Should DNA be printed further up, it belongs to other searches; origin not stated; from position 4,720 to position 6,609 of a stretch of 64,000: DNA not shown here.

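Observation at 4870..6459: One-component NIT - Crp/Fnr - Cys-tail regulator at the head of the nar locus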

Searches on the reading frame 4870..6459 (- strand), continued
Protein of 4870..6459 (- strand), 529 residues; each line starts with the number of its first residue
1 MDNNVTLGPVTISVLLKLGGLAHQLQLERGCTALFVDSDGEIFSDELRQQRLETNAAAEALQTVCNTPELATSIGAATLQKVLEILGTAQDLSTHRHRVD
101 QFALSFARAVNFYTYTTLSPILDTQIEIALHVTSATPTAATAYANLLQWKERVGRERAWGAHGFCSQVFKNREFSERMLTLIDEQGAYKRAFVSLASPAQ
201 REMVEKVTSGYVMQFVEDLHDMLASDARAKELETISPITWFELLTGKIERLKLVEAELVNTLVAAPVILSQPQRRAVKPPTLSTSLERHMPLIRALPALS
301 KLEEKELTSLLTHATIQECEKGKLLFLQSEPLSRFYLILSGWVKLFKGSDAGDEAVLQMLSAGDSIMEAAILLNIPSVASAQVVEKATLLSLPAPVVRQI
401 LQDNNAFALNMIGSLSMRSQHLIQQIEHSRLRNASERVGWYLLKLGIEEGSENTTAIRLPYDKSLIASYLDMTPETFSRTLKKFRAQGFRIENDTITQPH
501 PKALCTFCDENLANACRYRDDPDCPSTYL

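Call 18: search_solved_structures(query=A1, max_evalue=0.01, show_alignments=2)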
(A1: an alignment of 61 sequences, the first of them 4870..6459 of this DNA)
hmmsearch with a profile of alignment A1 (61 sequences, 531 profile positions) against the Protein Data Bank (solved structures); distinct sequences matched with E-value up to 0.01: 90 (the best 60 are shown).
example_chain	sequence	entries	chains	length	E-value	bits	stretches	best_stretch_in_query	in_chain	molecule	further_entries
3fx3_A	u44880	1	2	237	5.5e-45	157.4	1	295-511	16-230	Cyclic nucleotide-binding protein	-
3h3z_A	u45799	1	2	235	6.3e-45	157.2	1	297-512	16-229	Cyclic nucleotide-binding protein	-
3dkw_A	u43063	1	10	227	1.1e-37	133.3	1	287-488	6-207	DNR protein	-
4akk_A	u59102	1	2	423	1.1e-26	97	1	7-269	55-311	NITRATE REGULATORY PROTEIN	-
2z69_A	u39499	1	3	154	6.1e-23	84.6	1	287-431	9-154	DNR protein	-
9qmc_A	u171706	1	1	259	1.4e-15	60.3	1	276-505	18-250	FNR type regulator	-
9qlt_A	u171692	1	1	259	3.8e-15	58.9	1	290-505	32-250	FNR type regulator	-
9qly_A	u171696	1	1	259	8.2e-15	57.8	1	290-505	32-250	FNR type regulator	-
9qll_A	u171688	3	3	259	8.7e-15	57.7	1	289-505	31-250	FNR type regulator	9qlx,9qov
5cvr_A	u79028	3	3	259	9.3e-15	57.6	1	290-505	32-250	FNR type regulator | FNR regulator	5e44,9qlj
9ya0_MA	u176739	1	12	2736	2.5e-14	56.2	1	228-391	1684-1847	PCR12, TGME49_219070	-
8qto_A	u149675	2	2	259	3.8e-14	55.6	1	300-505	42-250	FNR type regulator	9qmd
3r6s_A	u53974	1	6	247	3.9e-13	52.3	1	283-494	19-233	transcription regulator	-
3i54_A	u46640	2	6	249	1.3e-12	50.5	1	289-500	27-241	Transcriptional regulator, Crp/Fnr family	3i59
4byy_A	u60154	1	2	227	1.3e-12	50.5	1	289-494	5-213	TRANSCRIPTIONAL REGULATOR, CRP/FNR FAMILY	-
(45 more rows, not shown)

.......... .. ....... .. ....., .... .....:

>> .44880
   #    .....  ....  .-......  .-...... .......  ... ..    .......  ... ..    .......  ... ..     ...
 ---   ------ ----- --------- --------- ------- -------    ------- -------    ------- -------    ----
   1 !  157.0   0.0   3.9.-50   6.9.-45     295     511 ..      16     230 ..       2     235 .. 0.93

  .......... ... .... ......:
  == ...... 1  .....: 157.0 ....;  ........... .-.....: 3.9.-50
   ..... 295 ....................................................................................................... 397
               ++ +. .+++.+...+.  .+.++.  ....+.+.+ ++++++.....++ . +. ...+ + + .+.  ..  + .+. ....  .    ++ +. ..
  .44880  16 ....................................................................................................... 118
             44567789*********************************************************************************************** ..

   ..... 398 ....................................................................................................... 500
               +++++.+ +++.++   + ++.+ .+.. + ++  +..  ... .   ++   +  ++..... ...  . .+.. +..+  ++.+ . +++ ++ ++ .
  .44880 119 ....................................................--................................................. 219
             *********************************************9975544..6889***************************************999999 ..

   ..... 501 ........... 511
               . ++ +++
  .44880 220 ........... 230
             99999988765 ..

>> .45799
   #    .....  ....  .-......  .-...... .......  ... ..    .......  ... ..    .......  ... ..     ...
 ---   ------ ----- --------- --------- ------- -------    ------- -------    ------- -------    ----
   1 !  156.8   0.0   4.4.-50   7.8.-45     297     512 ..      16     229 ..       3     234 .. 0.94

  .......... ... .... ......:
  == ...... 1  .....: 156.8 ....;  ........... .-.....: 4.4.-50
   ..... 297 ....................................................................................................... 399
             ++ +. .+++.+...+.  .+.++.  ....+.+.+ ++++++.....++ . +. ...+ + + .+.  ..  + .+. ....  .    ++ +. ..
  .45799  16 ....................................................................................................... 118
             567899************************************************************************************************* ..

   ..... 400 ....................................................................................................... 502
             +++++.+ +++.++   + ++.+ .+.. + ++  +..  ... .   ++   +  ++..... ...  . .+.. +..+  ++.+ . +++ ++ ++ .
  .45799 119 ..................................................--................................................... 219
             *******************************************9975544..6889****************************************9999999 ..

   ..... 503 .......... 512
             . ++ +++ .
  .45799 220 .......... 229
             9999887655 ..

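Call 26: find_related_loci(query=A1, collection=genome_contigs, flank=10000)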
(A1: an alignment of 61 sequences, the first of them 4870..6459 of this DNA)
Query A1 (529 aa) in genome_contigs; peptide patterns used: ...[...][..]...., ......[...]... (x = any residue, [..] = any of these).
173 stretches matched a pattern; 161 encode a relative of the query (tblastn E <= 1e-3); the best 80 are kept; 80 distinct loci.
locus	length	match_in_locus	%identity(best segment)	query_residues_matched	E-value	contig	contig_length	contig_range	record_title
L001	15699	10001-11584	90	1-528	0e+0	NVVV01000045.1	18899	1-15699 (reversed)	MAG: Robiginitomaculum sp. isolate NORP54 Contig_source1382A_6214, whole genome shotgun sequence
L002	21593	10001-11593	84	1-529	0e+0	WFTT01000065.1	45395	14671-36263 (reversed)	MAG: Robiginitomaculum sp. isolate S139_40 k151_328398, whole genome shotgun sequence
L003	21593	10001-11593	84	1-529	0e+0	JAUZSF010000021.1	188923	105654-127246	MAG: Robiginitomaculum sp. isolate Faavne_M6_B16 Faavne_M6_B16-contig_4312_pilon, whole genome shotgun sequence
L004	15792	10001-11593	83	1-529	0e+0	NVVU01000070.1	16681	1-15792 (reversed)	MAG: Robiginitomaculum sp. isolate NORP55 Contig_source1382A_7164, whole genome shotgun sequence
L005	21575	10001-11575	78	1-529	0e+0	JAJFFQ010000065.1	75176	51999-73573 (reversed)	MAG: Robiginitomaculum sp. isolate OFTM234 OFTM234_64, whole genome shotgun sequence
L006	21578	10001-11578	79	1-529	0e+0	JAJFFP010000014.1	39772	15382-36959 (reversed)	MAG: Robiginitomaculum sp. isolate OFTM175 OFTM175_13, whole genome shotgun sequence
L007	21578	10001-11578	73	1-529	0e+0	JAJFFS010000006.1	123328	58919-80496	MAG: Robiginitomaculum sp. isolate OFTM333 OFTM333_5, whole genome shotgun sequence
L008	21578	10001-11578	70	1-529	0e+0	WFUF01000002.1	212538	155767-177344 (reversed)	MAG: Robiginitomaculum sp. isolate S139_58 k151_139024, whole genome shotgun sequence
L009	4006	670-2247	70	1-529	0e+0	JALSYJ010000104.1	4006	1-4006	MAG: Robiginitomaculum sp. isolate S012_metabat1_scaf2bin.002 S012_NODE_21533_length_4006_cov_4.978087, whole genome sho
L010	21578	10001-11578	63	1-529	0e+0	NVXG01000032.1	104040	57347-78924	MAG: Robiginitomaculum sp. isolate NORP17 Contig_source1382A_23357, whole genome shotgun sequence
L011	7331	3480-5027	63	11-529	0e+0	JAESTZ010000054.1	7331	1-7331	MAG: Robiginitomaculum sp. isolate NORP327 CoAssembly_1588740, whole genome shotgun sequence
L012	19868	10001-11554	62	9-529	0e+0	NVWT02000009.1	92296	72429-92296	MAG: Robiginitomaculum sp. isolate NORP30 Contig_source1383C_683, whole genome shotgun sequence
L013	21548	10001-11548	58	3-529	0e+0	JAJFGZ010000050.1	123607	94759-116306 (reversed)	MAG: Hyphomicrobiales bacterium isolate OFTM169 OFTM169_49, whole genome shotgun sequence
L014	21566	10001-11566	57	1-529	0e+0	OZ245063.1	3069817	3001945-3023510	MAG: Robiginitomaculum sp. isolate c67e7c7b-29c4-4048-b9fa-ee96463f4d3a genome assembly, chromosome: 1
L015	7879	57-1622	57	1-529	0e+0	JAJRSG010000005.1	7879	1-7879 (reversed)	MAG: Alphaproteobacteria bacterium isolate Dive100_bin4.62 k141_94803, whole genome shotgun sequence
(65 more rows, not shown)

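Call 35: search_protein_families(library=pfam, proteins=[L014:6116-8479:+, L014:8544-9176:-, L014:9286-9888:-, L014:11736-13190:-, L014:13192-13665:-, L014:13797-14579:+, L014:15613-16572:+, L014:16582-18174:+], max_evalue=0.01)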
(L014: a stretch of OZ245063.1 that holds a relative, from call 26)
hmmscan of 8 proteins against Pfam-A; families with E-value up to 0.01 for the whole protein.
L014:6116-8479:+ (787 aa): 3 families
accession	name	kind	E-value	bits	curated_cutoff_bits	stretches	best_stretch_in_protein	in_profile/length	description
PF00724.26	Oxidored_FMN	-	1.1e-66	225.9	27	1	403-737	2-337/342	NADH:flavin oxidoreductase / NADH oxidase family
PF01494.25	FAD_binding_3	-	2.5e-05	24.1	22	1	138-322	150-340/349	FAD binding domain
PF13450.12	NAD_binding_8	-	0.00097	19.8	21.9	1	11-40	1-28/68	NAD(P)-binding Rossmann-like domain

L014:8544-9176:- (210 aa): 1 family
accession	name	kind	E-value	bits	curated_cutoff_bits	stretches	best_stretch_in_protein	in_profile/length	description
PF14196.11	ATC_hydrolase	-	2.1e-19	71.2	28.1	1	110-203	57-145/145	L-2-amino-thiazoline-4-carboxylic acid hydrolase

L014:9286-9888:- (200 aa): 1 family
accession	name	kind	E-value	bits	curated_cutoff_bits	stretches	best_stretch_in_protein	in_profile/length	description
PF12804.13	NTP_transf_3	-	1.5e-22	80.9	27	1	8-152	1-149/160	MobA-like NTP transferase domain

L014:11736-13190:- (484 aa): 1 family
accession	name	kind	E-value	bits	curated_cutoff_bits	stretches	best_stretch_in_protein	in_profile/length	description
PF00724.26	Oxidored_FMN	-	1.4e-39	136.7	27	1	28-425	2-338/342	NADH:flavin oxidoreductase / NADH oxidase family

L014:13192-13665:- (157 aa): 11 families
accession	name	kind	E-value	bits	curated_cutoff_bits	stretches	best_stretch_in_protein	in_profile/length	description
PF01047.28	MarR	-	1.5e-14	54.1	24.6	1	41-98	2-59/59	MarR family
PF12802.13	MarR_2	-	2.2e-12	47.4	27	1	39-96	2-60/61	MarR family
PF13463.12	HTH_27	-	4.8e-10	40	22.2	1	40-106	1-68/68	Winged helix DNA-binding domain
PF22381.2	Staph_reg_Sar_Rot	-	1.3e-08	35.2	27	1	34-112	6-84/85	Transcriptional regulator SarA/Rot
PF25212.1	HVO_A0114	-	6.6e-05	23.1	27.6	1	35-98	16-75/84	HVO_A0114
PF13412.12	HTH_24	-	0.00088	19.2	21.9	0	40-87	1-48/48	Winged helix-turn-helix DNA-binding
PF09339.16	HTH_IclR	-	0.0012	19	22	1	46-88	7-50/52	IclR helix-turn-helix domain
PF01978.25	TrmB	-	0.0013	18.9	25.6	1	35-89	1-55/68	Sugar-specific transcriptional regulator TrmB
PF03551.20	PadR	-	0.0027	18.1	27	1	68-111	29-74/75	Transcriptional regulator PadR-like family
PF01325.25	Fe_dep_repress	-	0.0033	18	26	1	47-87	13-53/60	Iron dependent repressor, N-terminal DNA binding domain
PF14947.12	HTH_45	-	0.0099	16.3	25.5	0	47-115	11-71/77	Winged helix-turn-helix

L014:13797-14579:+ (260 aa): 1 family
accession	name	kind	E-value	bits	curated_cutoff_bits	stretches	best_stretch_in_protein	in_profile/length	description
PF04199.19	Cyclase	-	5.2e-40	137.4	23.1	1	22-198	1-142/142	Putative cyclase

L014:15613-16572:+ (319 aa): 2 families
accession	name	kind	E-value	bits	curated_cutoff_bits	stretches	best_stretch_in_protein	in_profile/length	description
PF00753.33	Lactamase_B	-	9.2e-10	39.2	22.7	1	56-221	28-195/196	Metallo-beta-lactamase superfamily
PF19583.5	ODP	-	0.00026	21.3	27.2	1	155-219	106-169/194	ODP family beta lactamase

L014:16582-18174:+ (530 aa): 7 families
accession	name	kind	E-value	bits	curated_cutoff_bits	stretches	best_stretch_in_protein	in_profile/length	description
PF01494.25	FAD_binding_3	-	1.1e-48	166.7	22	1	31-359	5-338/349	FAD binding domain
PF07992.20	Pyr_redox_2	-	3.4e-07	30.4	26.1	1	29-61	144-176/291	Pyridine nucleotide-disulphide oxidoreductase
PF00070.33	Pyr_redox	-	4.1e-05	24.5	22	1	30-62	2-34/82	Pyridine nucleotide-disulphide oxidoreductase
PF01266.30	DAO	-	0.00011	22.3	27.9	1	30-67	2-39/353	FAD dependent oxidoreductase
PF13454.12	NAD_binding_9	-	0.00021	21.8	21.8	1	31-75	1-46/155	FAD-NAD(P)-binding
PF13450.12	NAD_binding_8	-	0.00091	19.9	21.9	1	32-56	1-25/68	NAD(P)-binding Rossmann-like domain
PF03486.20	HI0933_like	-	0.0083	16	50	0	29-56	2-29/244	HI0933-like protein Rossmann domain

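Call 40: predict_structure(alignment_id=A1)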
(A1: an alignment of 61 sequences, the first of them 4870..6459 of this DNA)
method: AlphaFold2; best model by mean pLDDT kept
length: 529 residues; sequences in the alignment: 61
mean_pLDDT: 85.0   pTM: 0.57
mean pLDDT of the five models: 85.0, 81.4, 81.4, 79.5, 79.3
residues with pLDDT >= 90: 223; 70-90: 256; 50-70: 27; < 50: 23
segments of 3 or more residues with pLDDT < 50: 1-5, 266-281
pLDDT, mean of each block of 10 residues (from residue 1): 58 96 98 96 97 98 94 90 94 96 94 93 90 75 91 96 89 85 86 85 90 91 87 91 96 95 57 37 75 81 86 92 87 89 84 77 81 82 92 87 83 74 63 84 83 75 80 87 95 91 85 77 65
secondary structure, 60 per line:
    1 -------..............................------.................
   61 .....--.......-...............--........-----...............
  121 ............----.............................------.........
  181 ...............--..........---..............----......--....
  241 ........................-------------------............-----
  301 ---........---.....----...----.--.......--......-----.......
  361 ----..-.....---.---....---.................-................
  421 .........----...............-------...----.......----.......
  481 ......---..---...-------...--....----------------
elements in order: H8-37 H44-65 H68-74 H76-90 H93-100 H106-132 H137-165 H172-195 H198-207 H211-224 H229-234 H237-264 H284-295 H304-311 E315-319 E324-326 E334-340 E343-348 E354-360 H368-372 E380-383 E387-393 H394-403 H405-429 H434-448 E456-458 H463-469 H474-486 E495-497 H510-513

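Call 42: search_protein_representatives(alignment_id=A1)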
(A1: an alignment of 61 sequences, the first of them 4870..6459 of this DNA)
Query: 61 sequences, 531 profile positions. Proteins with E-value up to 0.001 (for the whole library): 33063; up to 1e-10: 10045; up to 1e-30: 1535. The best 150 are listed.
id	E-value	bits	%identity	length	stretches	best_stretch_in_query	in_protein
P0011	6.8e-231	784.1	-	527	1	5-528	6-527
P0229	2.3e-230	782.4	-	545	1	4-530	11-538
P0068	5.6e-214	728.3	-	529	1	1-528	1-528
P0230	2.4e-198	676.7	-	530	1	11-527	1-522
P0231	1.1e-194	664.6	-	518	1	8-527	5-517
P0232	1.5e-192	657.6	-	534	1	11-528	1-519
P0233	3.7e-188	643.1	-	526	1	15-529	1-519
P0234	1.9e-186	637.4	-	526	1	12-528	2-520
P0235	2.9e-181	620.3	-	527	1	11-528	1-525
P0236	5.1e-173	593.1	-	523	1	5-524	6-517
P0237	2.4e-167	574.4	-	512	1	18-526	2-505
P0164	8.6e-164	562.7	-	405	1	8-411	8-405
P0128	2.5e-161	554.5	-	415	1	122-528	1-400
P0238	1.0e-160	552.5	-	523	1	12-526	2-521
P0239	7.0e-154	530.0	-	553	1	9-528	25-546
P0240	2.2e-152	525.0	-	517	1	12-529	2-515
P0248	9.1e-133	460.3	-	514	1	14-526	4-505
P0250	5.3e-126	437.9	-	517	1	7-528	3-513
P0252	4.3e-121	421.8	-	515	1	11-527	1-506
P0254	6.4e-117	408.0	-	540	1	9-527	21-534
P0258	5.0e-112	391.8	-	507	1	13-528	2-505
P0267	1.9e-105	370.1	-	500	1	11-526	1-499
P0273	7.1e-91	322.0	-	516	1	20-528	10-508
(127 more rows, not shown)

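Call 45: fold_search(model_id=the predicted structure, library=pdb)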
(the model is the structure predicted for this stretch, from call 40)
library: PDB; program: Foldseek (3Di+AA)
matches with E <= 10: 1046; with E <= 0.001: 593
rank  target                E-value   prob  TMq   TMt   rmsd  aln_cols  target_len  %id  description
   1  3fx3_A                2.6e-12  1.00  0.28  0.54   6.7       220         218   27  Structure of a putative cAMP-binding regulatory protein from Silicibacter pomeroyi DSS-3 (released 2009-03-24)
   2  3h3z_A                3.7e-12  1.00  0.28  0.55   6.8       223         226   28  Crystal structure of a putative cyclic nucleotide binding protein (spoa0323) from ruegeria pomeroyi dss-3 at 2.35 A re (released 2009-05-05)
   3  3h3z_B                1.0e-11  1.00  0.28  0.54   7.0       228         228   28  Crystal structure of a putative cyclic nucleotide binding protein (spoa0323) from ruegeria pomeroyi dss-3 at 2.35 A re (released 2009-05-05)
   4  3fx3_B                1.7e-11  1.00  0.28  0.54   7.1       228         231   27  Structure of a putative cAMP-binding regulatory protein from Silicibacter pomeroyi DSS-3 (released 2009-03-24)
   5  4cyd_A                1.9e-11  1.00  0.35  0.75   4.4       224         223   20  GlxR bound to cAMP (released 2014-12-17)
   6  4a2u_H                3.4e-11  1.00  0.34  0.72   5.0       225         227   19  CRP(CAP) from Myco. Tuberculosis, with cAMP (released 2012-10-10)
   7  3dkw_A                3.7e-11  1.00  0.24  0.52  11.6       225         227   29  Crystal Structure of DNR from Pseudomonas aeruginosa. (released 2009-05-19)
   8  4byy_A                6.2e-11  1.00  0.34  0.69   5.0       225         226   22  Apo GlxR (released 2014-07-30)
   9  4ev0_A                6.2e-11  1.00  0.24  0.54  12.9       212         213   24  Crystal Structure of Thermus thermophilus Catabolite Activator Protein (released 2012-06-20)
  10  3i54_D                7.0e-11  1.00  0.34  0.71   4.9       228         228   20  Crystal structure of MtbCRP in complex with cAMP (released 2009-09-08)
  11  3d0s_A                8.3e-11  1.00  0.34  0.73   4.7       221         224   20  cAMP receptor protein from m.tuberculosis, cAMP-free form (released 2009-02-03)
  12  3r6s_C                1.0e-10  1.00  0.34  0.73   4.6       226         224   20  Crystal structure of GlxR transcription factor from Corynebacterium glutamicum with cAMP (released 2012-03-28)
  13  3r6s_A                1.2e-10  1.00  0.35  0.75   4.4       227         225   20  Crystal structure of GlxR transcription factor from Corynebacterium glutamicum with cAMP (released 2012-03-28)
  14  4ev0_D                1.3e-10  1.00  0.24  0.54  12.7       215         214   24  Crystal Structure of Thermus thermophilus Catabolite Activator Protein (released 2012-06-20)
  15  3i54_A                1.6e-10  1.00  0.34  0.70   5.1       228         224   20  Crystal structure of MtbCRP in complex with cAMP (released 2009-09-08)
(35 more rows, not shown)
